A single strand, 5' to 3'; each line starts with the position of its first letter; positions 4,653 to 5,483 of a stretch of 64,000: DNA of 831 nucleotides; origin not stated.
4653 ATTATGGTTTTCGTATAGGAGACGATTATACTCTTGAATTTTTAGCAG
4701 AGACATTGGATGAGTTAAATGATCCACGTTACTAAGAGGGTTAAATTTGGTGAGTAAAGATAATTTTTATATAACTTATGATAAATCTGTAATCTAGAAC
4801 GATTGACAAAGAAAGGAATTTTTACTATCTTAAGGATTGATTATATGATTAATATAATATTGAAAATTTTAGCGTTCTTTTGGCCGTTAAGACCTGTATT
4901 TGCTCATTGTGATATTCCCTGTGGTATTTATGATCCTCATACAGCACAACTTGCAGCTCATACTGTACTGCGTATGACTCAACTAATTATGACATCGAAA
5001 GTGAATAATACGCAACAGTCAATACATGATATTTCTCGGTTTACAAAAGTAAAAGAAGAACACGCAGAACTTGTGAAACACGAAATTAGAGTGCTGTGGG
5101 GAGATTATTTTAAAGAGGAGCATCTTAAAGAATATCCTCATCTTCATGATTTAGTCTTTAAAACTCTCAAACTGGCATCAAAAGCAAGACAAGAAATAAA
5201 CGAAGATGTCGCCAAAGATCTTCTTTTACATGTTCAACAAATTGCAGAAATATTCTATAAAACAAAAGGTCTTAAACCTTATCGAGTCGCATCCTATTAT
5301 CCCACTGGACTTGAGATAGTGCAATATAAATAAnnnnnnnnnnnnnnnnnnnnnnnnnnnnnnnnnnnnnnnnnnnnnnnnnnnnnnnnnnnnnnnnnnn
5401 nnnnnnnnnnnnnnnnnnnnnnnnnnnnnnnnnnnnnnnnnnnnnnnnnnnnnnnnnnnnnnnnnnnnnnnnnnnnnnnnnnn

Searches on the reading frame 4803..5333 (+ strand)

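Call 37: search_protein_families(library=pfam, proteins=[window:4803-5333:+], max_evalue=0.0001)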
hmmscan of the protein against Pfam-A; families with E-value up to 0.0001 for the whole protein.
window:4803-5333:+ (176 aa): 1 family
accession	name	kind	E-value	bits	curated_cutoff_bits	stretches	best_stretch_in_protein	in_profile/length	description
PF09055.16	Sod_Ni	-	2.1e-43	148.3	25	1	32-155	3-127/127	Nickel-containing superoxide dismutase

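Call 68: search_protein_families(library=ncbifam, proteins=[window:4803-5333:+], max_evalue=1e-8)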
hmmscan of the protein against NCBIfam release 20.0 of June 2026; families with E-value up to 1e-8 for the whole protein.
window:4803-5333:+ (176 aa): 1 family
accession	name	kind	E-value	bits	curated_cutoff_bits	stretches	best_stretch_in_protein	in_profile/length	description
TIGR02753.1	sodN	equivalog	9.5e-46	155.6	90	1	28-156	14-144/145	superoxide dismutase, Ni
